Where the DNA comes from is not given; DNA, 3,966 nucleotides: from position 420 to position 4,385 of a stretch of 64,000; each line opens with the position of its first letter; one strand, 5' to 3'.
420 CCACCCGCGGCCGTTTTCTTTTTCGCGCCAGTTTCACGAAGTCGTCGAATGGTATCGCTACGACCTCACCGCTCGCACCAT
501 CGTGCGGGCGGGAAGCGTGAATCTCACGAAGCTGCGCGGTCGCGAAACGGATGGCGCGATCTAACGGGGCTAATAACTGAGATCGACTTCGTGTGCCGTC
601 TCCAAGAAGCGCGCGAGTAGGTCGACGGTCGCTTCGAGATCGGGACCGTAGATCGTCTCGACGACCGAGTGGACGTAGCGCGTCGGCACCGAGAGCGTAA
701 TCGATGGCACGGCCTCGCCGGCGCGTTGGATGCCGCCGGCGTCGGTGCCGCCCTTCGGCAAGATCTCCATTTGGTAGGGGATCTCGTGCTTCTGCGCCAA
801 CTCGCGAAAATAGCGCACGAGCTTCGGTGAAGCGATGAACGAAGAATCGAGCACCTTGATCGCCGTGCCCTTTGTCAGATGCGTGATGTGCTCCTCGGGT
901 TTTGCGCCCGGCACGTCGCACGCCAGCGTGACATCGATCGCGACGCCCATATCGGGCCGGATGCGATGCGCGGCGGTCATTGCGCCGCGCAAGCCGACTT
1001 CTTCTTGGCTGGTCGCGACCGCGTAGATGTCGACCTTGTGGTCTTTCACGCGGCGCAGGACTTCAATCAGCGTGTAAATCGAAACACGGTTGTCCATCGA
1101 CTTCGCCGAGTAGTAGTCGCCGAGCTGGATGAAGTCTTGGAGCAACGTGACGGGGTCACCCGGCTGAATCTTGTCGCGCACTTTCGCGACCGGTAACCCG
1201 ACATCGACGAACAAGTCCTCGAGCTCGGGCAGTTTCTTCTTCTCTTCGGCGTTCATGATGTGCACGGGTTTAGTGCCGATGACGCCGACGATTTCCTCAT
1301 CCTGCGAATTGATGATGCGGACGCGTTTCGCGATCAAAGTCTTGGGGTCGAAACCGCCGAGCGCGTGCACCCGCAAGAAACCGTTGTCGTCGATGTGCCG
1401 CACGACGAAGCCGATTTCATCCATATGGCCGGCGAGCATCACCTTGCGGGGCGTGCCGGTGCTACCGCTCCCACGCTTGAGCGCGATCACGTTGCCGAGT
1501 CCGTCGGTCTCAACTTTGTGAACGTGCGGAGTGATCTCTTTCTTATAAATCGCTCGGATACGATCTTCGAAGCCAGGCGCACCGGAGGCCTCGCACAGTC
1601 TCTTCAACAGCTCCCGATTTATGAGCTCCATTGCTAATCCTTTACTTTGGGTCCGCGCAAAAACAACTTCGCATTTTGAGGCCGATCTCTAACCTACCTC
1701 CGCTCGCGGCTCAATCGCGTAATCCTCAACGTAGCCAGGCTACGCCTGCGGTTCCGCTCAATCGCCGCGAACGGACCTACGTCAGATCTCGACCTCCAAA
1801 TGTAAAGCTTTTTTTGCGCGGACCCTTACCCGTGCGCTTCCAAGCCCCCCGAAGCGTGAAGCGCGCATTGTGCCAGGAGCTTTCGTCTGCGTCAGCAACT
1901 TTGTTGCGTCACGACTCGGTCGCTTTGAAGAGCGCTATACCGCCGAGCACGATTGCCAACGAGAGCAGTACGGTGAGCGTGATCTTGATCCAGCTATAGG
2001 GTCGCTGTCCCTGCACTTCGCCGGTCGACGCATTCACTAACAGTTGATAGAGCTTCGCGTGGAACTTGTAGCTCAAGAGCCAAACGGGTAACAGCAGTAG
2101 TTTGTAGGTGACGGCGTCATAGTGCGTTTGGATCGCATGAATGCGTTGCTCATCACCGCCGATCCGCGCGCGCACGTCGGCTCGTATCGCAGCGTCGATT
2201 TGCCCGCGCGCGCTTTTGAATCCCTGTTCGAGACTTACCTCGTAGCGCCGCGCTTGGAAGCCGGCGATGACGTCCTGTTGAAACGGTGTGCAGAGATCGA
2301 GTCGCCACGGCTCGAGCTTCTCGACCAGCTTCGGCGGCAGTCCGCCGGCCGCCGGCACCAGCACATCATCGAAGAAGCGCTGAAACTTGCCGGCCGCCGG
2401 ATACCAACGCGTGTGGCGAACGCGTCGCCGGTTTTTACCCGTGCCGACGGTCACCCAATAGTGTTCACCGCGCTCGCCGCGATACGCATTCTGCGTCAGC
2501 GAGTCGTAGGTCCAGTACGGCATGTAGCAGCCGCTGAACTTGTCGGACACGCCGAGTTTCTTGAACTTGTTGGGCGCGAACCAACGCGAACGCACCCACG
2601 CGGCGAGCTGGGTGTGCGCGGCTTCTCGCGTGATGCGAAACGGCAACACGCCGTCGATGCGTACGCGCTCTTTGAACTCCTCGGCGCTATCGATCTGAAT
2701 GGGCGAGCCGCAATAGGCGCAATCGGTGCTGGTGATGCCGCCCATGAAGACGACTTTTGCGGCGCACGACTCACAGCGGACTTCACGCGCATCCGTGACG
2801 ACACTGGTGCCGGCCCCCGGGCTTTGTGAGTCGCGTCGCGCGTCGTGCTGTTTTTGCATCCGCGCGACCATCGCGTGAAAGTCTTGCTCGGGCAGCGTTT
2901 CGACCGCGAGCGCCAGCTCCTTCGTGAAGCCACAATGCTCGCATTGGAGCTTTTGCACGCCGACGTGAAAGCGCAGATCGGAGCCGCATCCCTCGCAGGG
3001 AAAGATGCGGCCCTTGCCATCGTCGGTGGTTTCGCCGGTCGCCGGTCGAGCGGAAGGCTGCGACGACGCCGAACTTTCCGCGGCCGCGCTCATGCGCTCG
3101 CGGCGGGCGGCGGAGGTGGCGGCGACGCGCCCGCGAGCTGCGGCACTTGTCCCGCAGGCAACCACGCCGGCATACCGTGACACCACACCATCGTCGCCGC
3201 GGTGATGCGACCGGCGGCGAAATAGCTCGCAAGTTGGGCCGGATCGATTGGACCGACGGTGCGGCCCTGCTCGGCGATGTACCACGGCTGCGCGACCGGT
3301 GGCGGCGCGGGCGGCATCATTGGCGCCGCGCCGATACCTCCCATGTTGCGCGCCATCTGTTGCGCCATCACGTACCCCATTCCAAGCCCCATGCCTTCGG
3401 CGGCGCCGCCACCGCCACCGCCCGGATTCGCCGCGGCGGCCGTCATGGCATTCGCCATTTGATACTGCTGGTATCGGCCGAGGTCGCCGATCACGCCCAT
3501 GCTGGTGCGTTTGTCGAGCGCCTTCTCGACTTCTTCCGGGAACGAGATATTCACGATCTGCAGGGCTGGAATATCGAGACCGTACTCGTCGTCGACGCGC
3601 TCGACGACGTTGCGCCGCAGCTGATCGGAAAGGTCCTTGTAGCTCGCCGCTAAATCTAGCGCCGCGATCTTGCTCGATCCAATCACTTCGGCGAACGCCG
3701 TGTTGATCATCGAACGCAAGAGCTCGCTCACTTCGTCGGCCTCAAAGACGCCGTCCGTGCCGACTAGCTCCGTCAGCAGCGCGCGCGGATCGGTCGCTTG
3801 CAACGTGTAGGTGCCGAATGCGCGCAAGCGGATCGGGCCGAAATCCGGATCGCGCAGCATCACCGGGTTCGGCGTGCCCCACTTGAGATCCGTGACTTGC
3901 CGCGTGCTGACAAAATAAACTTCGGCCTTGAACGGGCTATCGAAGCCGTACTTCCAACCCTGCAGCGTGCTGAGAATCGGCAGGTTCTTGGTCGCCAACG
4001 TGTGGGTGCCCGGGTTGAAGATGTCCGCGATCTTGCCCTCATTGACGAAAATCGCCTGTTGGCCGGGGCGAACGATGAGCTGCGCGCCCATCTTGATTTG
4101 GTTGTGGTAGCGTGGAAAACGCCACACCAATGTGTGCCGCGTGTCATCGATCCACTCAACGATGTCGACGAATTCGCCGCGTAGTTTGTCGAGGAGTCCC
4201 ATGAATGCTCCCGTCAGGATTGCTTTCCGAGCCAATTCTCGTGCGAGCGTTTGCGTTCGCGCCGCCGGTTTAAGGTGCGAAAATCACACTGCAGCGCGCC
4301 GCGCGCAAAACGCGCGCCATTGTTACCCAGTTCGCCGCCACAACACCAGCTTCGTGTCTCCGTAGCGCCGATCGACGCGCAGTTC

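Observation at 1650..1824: Unannotated 175-bp palindromic MITE-like element, two copies, each abutting the 5' end of a gene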

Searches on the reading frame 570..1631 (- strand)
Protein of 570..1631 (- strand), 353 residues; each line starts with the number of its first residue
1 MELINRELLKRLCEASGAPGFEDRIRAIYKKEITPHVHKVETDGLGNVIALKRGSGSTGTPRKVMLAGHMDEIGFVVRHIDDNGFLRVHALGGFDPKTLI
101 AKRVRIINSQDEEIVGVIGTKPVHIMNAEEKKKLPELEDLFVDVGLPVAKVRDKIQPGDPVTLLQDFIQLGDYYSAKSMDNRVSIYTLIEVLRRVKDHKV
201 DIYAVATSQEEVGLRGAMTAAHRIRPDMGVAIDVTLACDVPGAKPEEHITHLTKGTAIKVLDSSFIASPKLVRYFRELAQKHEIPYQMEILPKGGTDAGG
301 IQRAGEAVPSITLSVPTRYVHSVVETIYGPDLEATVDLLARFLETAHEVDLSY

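Call 14: find_encoding_contigs(protein=window:570-1631:-, flank=10000, max_places=10)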
Protein window:570-1631:- (353 aa): no gene with exactly this product is on record in the collection.

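Call 16: find_homologous_proteins(query=window:570-1631:-, max_evalue=1e-60)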
Query window:570-1631:- (353 aa): 6871 proteins with E <= 1e-60 among 8000 candidates; the best 120 are listed.
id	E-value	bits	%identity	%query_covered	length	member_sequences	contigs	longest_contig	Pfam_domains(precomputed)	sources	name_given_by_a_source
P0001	4.5e-181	619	99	80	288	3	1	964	PF04389.23,PF05343.20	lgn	-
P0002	4.1e-171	587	74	98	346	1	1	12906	PF01546.34,PF05343.20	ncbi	-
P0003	1.6e-169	581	73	100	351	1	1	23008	PF01546.34,PF04389.23,PF05343.20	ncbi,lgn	-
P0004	5.5e-169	580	74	98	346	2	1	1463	PF01546.34,PF05343.20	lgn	-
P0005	1.8e-168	578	75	98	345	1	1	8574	PF01546.34,PF05343.20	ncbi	ncbi:MAG: M42 family metallopeptidase [Planctomycetota bacterium]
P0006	6.3e-168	576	75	98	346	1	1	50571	PF01546.34,PF05343.20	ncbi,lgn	-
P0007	1.0e-167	576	75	98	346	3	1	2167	PF01546.34,PF04389.23,PF05343.20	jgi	jgi:putative aminopeptidase FrvX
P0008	9.6e-167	572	73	98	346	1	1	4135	PF01546.34,PF27529.1,PF04389.23,PF05343.20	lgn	-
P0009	1.2e-166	572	73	98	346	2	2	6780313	PF01546.34,PF05343.20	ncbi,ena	-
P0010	1.3e-166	572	73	98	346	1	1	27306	PF01546.34,PF04389.23,PF05343.20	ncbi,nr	ncbi:MAG: M42 family metallopeptidase [Acidobacteriota bacterium]|nr:M42 family metallopeptidase [Ac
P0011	7.5e-166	569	74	98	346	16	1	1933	PF01546.34,PF27529.1,PF04389.23,PF05343.20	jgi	jgi:endoglucanase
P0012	1.1e-165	569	72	98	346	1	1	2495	PF01546.34,PF27529.1,PF04389.23,PF05343.20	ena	-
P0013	9.2e-165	566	73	98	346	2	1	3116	PF01546.34,PF05343.20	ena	-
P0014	1.0e-164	566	74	98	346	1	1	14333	PF01546.34,PF04389.23,PF05343.20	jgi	jgi:endoglucanase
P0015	1.9e-164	565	74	98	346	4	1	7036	PF01546.34,PF05343.20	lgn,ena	-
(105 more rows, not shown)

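Call 18: find_encoding_contigs(protein=P0001, flank=10000)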
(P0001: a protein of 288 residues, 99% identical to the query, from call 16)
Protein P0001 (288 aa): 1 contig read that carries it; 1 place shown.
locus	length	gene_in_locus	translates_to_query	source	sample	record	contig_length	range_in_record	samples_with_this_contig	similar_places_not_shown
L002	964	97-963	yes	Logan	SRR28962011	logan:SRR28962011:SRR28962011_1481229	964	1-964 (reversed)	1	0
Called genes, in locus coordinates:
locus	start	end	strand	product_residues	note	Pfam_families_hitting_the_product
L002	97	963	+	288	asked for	PF04389:Peptidase_M28 (faint), PF05343:Peptidase_M42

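Call 25: search_protein_families(library=pfam, proteins=[window:570-1631:-])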
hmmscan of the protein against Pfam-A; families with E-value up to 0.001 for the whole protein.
window:570-1631:- (353 aa): 4 families
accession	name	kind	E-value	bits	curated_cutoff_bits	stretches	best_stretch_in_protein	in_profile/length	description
PF05343.19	Peptidase_M42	-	2.2e-93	312.9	23.2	1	46-338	1-292/292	M42 glutamyl aminopeptidase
PF01546.33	Peptidase_M20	-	1.1e-07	32.4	24.6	1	178-344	33-205/206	Peptidase family M20/M25/M40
PF04389.22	Peptidase_M28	-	4.4e-06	27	21.3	1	179-321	31-168/193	Peptidase family M28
PF02127.20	Peptidase_M18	-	0.0002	20.8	24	0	246-342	331-431/432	Aminopeptidase I zinc metalloprotease (M18)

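Call 54: find_encoding_contigs(protein=P0006, flank=3000, max_places=2)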
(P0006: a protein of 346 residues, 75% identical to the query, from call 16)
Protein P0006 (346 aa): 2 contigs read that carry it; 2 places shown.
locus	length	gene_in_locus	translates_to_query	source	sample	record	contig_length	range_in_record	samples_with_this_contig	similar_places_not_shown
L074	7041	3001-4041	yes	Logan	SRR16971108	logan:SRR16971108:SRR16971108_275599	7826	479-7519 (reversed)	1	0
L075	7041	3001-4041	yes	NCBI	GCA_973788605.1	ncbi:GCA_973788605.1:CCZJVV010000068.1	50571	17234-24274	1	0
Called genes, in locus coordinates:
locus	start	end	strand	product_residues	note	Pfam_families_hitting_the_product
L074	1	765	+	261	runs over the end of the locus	PF00459:Inositol_P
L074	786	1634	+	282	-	PF01497:Peripla_BP_2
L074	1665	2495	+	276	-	PF01694:Rhomboid, PF20216:DUF6576 (weak)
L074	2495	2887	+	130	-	-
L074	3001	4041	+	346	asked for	PF05343:Peptidase_M42, PF01546:Peptidase_M20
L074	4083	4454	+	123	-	PF08818:DUF1801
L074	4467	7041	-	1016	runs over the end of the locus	?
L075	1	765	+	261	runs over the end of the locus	PF00459:Inositol_P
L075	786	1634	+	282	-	PF01497:Peripla_BP_2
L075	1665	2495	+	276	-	PF01694:Rhomboid, PF20216:DUF6576 (weak)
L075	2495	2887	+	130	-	-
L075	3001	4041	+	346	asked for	PF05343:Peptidase_M42, PF01546:Peptidase_M20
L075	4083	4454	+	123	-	PF08818:DUF1801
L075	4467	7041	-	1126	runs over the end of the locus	PF00515:TPR_1 (weak), PF07719:TPR_2 (weak), PF13181:TPR_8 (weak), PF13517:FG-GAP_3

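Call 55: find_encoding_contigs(protein=P0003, flank=3000, max_places=2)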
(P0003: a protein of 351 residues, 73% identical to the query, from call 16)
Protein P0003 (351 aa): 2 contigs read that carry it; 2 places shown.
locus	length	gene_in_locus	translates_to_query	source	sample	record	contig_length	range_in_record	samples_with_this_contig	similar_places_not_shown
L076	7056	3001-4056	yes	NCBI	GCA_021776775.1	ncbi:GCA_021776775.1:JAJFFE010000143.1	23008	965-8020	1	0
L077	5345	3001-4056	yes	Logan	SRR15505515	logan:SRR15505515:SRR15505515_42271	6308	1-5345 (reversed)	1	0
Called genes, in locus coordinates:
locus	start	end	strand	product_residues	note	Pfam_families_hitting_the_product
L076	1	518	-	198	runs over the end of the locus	PF00132:Hexapep (faint)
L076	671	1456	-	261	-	-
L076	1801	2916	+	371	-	PF00561:Abhydrolase_1 (weak), PF12146:Hydrolase_4 (weak)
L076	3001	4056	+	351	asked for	PF04389:Peptidase_M28 (faint), PF05343:Peptidase_M42, PF01546:Peptidase_M20 (weak)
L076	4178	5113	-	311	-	PF01619:Pro_dh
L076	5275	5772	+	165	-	-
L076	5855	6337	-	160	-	PF02021:UPF0102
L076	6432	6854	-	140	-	PF01245:Ribosomal_L19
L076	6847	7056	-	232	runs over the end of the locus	PF01746:tRNA_m1G_MT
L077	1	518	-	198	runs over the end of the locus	PF00132:Hexapep (faint)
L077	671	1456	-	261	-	-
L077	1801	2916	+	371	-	PF00561:Abhydrolase_1 (weak), PF12146:Hydrolase_4 (weak)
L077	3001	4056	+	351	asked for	PF04389:Peptidase_M28 (faint), PF05343:Peptidase_M42, PF01546:Peptidase_M20 (weak)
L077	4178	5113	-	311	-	PF01619:Pro_dh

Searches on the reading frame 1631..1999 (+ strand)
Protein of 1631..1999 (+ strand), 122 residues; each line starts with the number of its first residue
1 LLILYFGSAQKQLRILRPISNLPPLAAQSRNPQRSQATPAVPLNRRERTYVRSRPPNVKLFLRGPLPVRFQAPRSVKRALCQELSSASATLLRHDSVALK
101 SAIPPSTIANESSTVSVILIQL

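Call 25: search_protein_families(library=pfam, proteins=[window:1631-1999:+])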
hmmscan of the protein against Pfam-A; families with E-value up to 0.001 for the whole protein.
window:1631-1999:+ (122 aa): 0 families

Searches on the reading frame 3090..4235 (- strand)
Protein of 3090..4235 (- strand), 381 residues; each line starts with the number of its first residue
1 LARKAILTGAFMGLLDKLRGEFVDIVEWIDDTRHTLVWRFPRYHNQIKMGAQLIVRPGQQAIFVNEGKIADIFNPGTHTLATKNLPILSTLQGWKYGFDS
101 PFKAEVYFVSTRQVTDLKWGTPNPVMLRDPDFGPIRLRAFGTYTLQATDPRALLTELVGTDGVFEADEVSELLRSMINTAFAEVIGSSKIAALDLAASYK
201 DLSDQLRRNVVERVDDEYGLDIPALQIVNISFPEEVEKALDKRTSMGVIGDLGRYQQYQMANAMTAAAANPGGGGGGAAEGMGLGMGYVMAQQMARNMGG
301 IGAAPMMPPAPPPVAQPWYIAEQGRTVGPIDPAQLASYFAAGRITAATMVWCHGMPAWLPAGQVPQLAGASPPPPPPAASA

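Call 25: search_protein_families(library=pfam, proteins=[window:3090-4235:-])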
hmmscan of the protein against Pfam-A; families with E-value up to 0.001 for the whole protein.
window:3090-4235:- (381 aa): 3 families
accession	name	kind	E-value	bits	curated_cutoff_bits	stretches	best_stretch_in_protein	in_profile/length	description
PF13421.11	Band_7_1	-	2.1e-100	335.1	24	1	37-248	1-211/211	SPFH domain-Band 7 family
PF14237.11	GYF_2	-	1.5e-18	66.7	25.8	1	318-367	1-50/50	GYF domain 2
PF01145.31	Band_7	-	1.5e-16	61.4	23.6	1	54-258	2-167/176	SPFH domain / Band 7 family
